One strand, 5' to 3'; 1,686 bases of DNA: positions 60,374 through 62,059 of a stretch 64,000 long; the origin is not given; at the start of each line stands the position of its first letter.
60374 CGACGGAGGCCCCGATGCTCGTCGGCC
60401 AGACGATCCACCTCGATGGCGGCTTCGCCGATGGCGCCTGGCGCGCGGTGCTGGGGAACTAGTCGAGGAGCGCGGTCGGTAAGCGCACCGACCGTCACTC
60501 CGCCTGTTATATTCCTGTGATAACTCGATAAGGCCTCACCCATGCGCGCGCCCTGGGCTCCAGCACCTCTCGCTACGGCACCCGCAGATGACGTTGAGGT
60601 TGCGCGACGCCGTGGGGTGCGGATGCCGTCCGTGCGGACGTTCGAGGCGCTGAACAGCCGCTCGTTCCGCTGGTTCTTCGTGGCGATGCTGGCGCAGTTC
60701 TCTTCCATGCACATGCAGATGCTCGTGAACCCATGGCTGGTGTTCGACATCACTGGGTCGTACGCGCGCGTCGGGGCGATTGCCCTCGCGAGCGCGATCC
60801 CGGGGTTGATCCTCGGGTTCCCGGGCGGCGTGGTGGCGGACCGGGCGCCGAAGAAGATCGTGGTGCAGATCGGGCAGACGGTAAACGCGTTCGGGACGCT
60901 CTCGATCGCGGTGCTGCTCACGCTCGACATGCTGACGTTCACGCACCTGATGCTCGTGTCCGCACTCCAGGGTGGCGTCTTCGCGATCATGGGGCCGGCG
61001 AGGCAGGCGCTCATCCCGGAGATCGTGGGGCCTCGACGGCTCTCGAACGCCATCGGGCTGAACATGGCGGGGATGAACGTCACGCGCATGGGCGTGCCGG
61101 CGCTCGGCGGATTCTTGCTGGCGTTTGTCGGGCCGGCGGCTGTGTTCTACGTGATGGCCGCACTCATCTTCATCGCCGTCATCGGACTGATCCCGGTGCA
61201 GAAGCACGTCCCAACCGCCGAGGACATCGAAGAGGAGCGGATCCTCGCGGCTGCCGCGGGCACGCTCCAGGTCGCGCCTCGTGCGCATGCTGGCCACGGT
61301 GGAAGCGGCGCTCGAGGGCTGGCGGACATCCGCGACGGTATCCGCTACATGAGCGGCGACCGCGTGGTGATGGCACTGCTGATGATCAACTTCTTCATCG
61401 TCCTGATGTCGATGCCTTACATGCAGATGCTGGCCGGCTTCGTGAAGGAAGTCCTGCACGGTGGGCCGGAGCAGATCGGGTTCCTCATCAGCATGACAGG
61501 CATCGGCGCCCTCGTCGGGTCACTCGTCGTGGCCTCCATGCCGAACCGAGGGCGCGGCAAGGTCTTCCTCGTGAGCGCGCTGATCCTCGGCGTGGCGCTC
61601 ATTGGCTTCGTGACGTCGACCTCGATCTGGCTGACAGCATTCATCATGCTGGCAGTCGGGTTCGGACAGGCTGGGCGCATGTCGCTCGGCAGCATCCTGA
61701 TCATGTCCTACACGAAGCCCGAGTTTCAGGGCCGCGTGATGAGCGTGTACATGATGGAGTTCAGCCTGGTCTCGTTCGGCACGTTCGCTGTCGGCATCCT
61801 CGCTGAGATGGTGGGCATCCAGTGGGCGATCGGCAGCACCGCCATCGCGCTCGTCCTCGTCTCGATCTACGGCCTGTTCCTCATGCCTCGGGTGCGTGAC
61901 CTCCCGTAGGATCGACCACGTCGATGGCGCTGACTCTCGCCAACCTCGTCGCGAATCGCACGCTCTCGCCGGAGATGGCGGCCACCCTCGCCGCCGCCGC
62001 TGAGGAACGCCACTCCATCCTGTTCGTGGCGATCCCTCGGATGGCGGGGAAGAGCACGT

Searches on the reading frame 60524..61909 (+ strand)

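Call 33: search_protein_families(library=pfam, proteins=[window:60524-61909:+], max_evalue=0.0001)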
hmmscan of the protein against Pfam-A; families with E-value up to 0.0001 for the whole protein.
window:60524-61909:+ (461 aa): 2 families
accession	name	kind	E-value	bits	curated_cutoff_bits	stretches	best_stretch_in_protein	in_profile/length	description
PF05977.19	MFS_3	-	9.4e-42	143.6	27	2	39-248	3-211/524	Transmembrane secretion effector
PF07690.21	MFS_1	-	3.2e-38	132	33.4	2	52-305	2-233/347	Major Facilitator Superfamily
